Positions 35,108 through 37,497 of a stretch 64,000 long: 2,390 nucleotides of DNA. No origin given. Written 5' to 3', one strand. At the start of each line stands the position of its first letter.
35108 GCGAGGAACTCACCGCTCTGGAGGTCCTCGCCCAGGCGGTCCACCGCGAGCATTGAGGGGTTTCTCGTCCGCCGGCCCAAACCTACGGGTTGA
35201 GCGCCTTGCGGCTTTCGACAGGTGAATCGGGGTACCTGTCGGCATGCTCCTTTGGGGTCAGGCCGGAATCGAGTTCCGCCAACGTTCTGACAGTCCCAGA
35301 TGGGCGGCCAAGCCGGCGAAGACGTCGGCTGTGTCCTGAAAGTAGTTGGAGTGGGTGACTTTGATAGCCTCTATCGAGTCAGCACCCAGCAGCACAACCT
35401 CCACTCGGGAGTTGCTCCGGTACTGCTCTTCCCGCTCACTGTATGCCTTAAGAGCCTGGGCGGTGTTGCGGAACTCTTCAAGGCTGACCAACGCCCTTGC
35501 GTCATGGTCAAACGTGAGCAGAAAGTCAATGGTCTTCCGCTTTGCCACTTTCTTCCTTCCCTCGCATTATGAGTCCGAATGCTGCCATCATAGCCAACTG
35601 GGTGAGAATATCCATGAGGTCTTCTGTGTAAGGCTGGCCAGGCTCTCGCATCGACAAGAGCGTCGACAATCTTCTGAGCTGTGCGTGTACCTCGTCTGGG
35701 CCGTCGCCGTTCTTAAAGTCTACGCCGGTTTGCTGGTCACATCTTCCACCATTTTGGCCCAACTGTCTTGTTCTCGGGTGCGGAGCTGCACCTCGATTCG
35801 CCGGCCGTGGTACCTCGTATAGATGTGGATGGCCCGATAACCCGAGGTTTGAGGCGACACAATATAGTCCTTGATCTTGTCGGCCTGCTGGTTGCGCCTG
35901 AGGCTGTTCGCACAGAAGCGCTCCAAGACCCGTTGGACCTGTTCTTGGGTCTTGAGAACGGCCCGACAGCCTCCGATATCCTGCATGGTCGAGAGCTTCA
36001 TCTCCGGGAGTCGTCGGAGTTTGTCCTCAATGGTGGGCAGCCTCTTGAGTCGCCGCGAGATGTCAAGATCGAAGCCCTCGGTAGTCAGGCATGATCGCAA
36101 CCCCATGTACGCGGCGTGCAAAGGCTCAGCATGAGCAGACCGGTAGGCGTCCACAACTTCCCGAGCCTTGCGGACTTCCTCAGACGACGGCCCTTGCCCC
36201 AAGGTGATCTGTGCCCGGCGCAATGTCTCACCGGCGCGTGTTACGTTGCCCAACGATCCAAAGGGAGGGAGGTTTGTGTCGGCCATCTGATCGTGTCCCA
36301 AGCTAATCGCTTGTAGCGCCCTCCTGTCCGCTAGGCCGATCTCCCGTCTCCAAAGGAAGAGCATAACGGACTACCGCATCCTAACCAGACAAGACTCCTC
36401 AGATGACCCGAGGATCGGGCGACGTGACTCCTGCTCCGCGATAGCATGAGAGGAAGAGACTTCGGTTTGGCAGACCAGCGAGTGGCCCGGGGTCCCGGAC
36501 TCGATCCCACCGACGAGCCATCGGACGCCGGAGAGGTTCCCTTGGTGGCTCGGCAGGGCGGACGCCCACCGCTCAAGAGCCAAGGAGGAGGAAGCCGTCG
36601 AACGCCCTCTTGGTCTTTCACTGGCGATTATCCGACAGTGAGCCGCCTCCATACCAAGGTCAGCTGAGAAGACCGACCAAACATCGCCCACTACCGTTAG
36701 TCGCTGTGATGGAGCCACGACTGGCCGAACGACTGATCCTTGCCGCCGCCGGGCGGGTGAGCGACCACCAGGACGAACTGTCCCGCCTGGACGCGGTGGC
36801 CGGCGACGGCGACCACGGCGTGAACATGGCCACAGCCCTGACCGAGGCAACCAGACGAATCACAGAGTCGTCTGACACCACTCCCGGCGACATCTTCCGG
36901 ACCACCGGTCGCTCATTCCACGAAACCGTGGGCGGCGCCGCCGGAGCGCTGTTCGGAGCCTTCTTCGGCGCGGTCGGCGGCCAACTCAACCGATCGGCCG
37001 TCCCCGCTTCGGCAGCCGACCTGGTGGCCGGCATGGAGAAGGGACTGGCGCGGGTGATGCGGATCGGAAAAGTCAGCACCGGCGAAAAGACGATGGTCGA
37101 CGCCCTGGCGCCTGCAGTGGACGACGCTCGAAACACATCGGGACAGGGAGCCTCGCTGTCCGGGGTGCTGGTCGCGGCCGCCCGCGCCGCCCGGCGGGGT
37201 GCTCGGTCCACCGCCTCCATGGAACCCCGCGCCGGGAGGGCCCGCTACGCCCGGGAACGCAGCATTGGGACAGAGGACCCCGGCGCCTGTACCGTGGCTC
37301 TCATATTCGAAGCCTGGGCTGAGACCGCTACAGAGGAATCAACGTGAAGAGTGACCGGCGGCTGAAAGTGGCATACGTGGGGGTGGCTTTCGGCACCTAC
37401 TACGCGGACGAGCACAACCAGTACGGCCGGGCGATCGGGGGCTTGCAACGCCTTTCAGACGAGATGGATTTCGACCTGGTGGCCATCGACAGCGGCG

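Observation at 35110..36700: Lower-GC islet with a RelA/SpoT-domain (toxSAS-like) gene inserted between dhaK and dhaL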

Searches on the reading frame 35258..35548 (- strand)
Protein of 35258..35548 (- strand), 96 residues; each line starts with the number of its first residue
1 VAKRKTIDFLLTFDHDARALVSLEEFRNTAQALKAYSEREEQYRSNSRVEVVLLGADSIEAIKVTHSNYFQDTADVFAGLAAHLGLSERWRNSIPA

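Call 4: search_protein_families(library=pfam, proteins=[window:35258-35548:-], max_evalue=0.01)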
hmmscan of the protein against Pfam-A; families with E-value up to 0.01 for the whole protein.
window:35258-35548:- (96 aa): 0 families

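Call 7: search_protein_families(library=padloc, proteins=[window:35258-35548:-], max_evalue=0.1)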
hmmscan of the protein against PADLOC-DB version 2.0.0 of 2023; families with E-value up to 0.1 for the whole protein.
window:35258-35548:- (96 aa): 1 family
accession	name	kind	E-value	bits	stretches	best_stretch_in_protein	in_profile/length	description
PDLC04999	PDC-S33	-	3.4e-11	41.2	1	8-80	265-338/349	-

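Call 8: search_protein_families(library=ncbifam, proteins=[window:35258-35548:-], max_evalue=0.1)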
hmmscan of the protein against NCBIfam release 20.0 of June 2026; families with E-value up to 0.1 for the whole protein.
window:35258-35548:- (96 aa): 1 family
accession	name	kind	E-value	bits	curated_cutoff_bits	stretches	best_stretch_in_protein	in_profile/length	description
TIGR03183.1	DNA_S_dndC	equivalog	0.03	13.2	290.4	1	3-73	250-320/447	DNA phosphorothioation system sulfurtransferase DndC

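Call 20: search_solved_structures(query=window:35258-35548:-, max_evalue=10, show_alignments=2)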
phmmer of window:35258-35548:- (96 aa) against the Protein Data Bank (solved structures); distinct sequences matched with E-value up to 10: 0.

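Call 21: find_homologous_proteins(query=window:35258-35548:-, max_evalue=0.001)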
Query window:35258-35548:- (96 aa): 127 proteins with E <= 0.001 among 131 candidates; the best 120 are listed.
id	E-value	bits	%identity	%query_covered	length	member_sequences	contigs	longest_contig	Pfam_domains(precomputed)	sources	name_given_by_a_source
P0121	1.7e-54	199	99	100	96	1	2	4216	-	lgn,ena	-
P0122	8.9e-54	196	98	100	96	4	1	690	-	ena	-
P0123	6.5e-52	191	94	100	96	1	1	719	-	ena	-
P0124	7.5e-46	171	83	100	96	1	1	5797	-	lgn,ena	-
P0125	2.7e-45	169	83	100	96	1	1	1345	-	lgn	-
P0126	1.3e-44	167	83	100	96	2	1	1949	-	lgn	-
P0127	1.2e-43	164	82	100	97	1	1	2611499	-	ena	-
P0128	2.8e-43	163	81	100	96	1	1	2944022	-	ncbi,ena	-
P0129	3.9e-43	163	82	99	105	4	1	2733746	-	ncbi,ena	-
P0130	1.2e-42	161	80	100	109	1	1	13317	-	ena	-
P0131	1.3e-42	161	83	94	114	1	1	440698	-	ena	-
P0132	2.5e-42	160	78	100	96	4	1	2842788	-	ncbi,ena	-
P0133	2.5e-42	160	80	100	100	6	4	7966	-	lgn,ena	-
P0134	8.3e-41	155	76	100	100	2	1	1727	-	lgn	-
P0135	4.0e-40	153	77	100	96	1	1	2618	-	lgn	-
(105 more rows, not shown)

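Call 30: predict_structure(alignment_id=A2)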
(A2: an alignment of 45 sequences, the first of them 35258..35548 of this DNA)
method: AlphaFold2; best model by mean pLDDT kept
length: 96 residues; sequences in the alignment: 45
mean_pLDDT: 63.2   pTM: 0.52
mean pLDDT of the five models: 63.2, 63.2, 62.1, 61.9, 61.1
residues with pLDDT >= 90: 0; 70-90: 46; 50-70: 25; < 50: 25
segments of 3 or more residues with pLDDT < 50: 1-4, 57-60, 64-69, 87-96
pLDDT, mean of each block of 10 residues (from residue 1): 57 74 79 82 75 61 48 56 52 37
secondary structure, 60 per line:
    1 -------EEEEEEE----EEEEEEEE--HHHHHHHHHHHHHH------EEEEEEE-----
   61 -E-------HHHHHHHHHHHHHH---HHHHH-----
elements in order: E8-14 E19-26 H29-42 E49-55 H70-83 H87-91

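Call 33: fold_search(model_id=the predicted structure, library=pdb)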
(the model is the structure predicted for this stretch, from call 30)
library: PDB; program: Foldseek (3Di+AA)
matches with E <= 10: 383; with E <= 0.001: 0
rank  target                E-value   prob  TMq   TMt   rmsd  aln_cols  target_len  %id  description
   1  9dix_A                1.8e-01  0.82  0.38  0.08   4.3        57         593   19  HCMV gH/UL116/UL141 3-mer complex, ectodomain (released 2024-11-20)
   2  8jw0_d                2.0e-01  0.28  0.27  0.12   8.4        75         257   13  PSI-AcpPCI supercomplex from Amphidinium carterae (released 2024-02-28)
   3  7lbe_A                2.6e-01  0.84  0.37  0.07   3.1        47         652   21  CryoEM structure of the HCMV Trimer gHgLgO in complex with neutralizing fabs 13H11 and MSL-109 (released 2021-03-10)
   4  5voc_A                2.9e-01  0.84  0.40  0.07   3.0        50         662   20  Crystal structure of HCMV Pentamer in complex with neutralizing antibody 8I21 - Low resolution dataset for initial pha (released 2017-07-05)
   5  7lbf_A                3.3e-01  0.82  0.40  0.07   3.1        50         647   20  CryoEM structure of the HCMV Trimer gHgLgO in complex with human Platelet-derived growth factor receptor alpha and neu (released 2021-03-10)
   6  7fao_A                3.5e-01  0.47  0.40  0.40  10.7        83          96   12  Top7 surface mutant K42A Q43A K46A K57S K58S, and I68R (released 2022-05-18)
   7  6sl5_D                4.0e-01  0.11  0.22  0.17   8.4        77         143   12  Dunaliella Photosystem I Supercomplex (released 2020-06-24)
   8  9kc5_D                4.9e-01  0.16  0.28  0.21   8.7        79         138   10  PSI-LHCI of the red alga Galdieria sulphuraria NIES-3638 (released 2025-04-23)
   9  5vob_A                5.2e-01  0.69  0.39  0.07   3.1        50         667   20  Crystal structure of HCMV Pentamer in complex with neutralizing antibody 8I21 (released 2017-07-05)
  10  9mgz_D                5.5e-01  0.08  0.21  0.17   8.5        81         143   17  Dunaliella tertiolecta PSI-LHCI-TIDI1 supercomplex (released 2025-06-25)
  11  1wz7_C                5.9e-01  0.20  0.33  0.33   9.1        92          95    9  Crystal structure of enhancer of rudimentary homologue (ERH) (released 2005-05-03)
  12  7wfd_AD               6.3e-01  0.15  0.29  0.21   9.6        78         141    8  Left PSI in the cyclic electron transport supercomplex NDH-PSI from Arabidopsis (released 2022-03-16)
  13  8tco_A                6.7e-01  0.66  0.40  0.07   3.0        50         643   20  HCMV Trimer in complex with CS2it1p2_F7K Fab and CS4tt1p1_E3K Fab (released 2023-08-09)
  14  8z11_d                6.7e-01  0.08  0.24  0.19   9.2        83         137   12  Cryo-EM structure of haptophyte photosystem I (released 2025-01-22)
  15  9grx_d                6.7e-01  0.08  0.23  0.18   8.0        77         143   10  NDH-PSI-LHCI supercomplex from S. oleracea (released 2025-02-12)
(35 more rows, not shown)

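Call 53: search_dna_similar(query=window:35258-35548:-, collection=phages, mode=protein, max_rows=10, max_evalue=1)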
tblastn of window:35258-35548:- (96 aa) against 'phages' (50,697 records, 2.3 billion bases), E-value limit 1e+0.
Records with a match: 1; places in all: 1; records where one place covers at least 80% of the query: 0.
Best place of each record, by identity: <60% 1.
By first word of the organism name: Burkholderia 1.
By host as written in the record: Burkholderia cenocepacia Van1 1.
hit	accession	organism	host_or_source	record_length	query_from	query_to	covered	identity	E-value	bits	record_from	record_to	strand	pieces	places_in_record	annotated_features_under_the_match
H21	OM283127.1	Burkholderia phage JC1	Burkholderia cenocepacia Van1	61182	7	74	71%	31.6%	4e-1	34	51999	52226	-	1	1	DarB-like antirestriction protein | terminator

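Call 82: search_protein_representatives(alignment_id=A2)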
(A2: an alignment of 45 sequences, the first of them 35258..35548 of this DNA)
Query: 45 sequences, 94 profile positions. Proteins with E-value up to 0.001 (for the whole library): 955; up to 1e-10: 165; up to 1e-30: 3. The best 150 are listed.
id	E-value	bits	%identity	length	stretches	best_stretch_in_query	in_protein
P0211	1.3e-39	149.8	-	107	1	1-77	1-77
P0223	9.6e-37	140.7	-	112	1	1-93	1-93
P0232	7.0e-33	128.3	-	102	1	1-63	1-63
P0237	1.1e-26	108.5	-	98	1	15-70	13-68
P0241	2.0e-26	107.6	-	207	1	5-74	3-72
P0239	1.3e-23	98.6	-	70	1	37-92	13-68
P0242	7.2e-22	93.0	-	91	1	5-80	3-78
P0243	8.4e-22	92.8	-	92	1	1-87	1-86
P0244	1.4e-20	88.9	-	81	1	25-74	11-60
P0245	1.5e-20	88.8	-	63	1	1-55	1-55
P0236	3.2e-20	87.8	-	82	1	39-88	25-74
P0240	1.3e-19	85.8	-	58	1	1-49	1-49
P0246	1.6e-19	85.5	-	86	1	8-73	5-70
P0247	2.2e-19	85.0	-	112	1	6-84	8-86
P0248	4.9e-19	83.9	-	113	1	5-88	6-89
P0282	1.8e-14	69.3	-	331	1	8-72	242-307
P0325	1.4e-12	63.3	-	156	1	5-85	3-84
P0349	9.5e-12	60.6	-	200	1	4-76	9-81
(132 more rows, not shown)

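Call 83: search_protein_families(library=pfam, proteins=[P0282, P0241, P0349, P0325], max_evalue=0.01)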
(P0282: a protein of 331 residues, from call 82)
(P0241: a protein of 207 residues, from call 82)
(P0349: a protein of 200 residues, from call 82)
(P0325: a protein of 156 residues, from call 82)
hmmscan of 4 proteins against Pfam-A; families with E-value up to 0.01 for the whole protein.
P0282 (331 aa): 1 family
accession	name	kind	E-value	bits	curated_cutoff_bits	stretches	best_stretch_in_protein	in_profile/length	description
PF04607.23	RelA_SpoT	-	9.1e-15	55.4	27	1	70-165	1-99/113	Region found in RelA / SpoT proteins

P0241 (207 aa): 1 family
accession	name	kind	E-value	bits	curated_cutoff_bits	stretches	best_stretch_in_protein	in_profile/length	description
PF00571.33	CBS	-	5e-12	46.4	24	1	76-124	1-48/57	CBS domain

P0349 (200 aa): 0 families

P0325 (156 aa): 0 families

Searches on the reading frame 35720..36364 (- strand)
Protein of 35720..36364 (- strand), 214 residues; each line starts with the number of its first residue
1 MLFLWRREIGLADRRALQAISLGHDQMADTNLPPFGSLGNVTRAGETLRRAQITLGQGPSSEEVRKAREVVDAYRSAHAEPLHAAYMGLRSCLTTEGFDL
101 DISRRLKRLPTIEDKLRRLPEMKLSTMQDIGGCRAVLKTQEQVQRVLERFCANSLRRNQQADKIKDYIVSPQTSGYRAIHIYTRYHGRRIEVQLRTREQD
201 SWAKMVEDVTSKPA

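Call 4: search_protein_families(library=pfam, proteins=[window:35720-36364:-], max_evalue=0.01)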
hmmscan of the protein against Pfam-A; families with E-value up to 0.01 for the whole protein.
window:35720-36364:- (214 aa): 1 family
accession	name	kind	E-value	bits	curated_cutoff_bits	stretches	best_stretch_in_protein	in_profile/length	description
PF04607.23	RelA_SpoT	-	6.9e-16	59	27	1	105-204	2-99/113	Region found in RelA / SpoT proteins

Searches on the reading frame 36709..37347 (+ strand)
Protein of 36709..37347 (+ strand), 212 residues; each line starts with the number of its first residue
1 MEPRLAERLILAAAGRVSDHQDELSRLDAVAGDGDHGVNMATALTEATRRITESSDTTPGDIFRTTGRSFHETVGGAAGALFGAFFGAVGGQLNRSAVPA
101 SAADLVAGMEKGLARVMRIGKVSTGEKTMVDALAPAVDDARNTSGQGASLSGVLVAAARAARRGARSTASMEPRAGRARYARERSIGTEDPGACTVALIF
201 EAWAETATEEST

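Call 4: search_protein_families(library=pfam, proteins=[window:36709-37347:+], max_evalue=0.01)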
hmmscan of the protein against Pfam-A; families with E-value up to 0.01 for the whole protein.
window:36709-37347:+ (212 aa): 1 family
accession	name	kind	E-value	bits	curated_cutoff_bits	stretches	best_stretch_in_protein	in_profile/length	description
PF02734.22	Dak2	-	9.2e-44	149.8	27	1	31-205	2-174/174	DAK2 domain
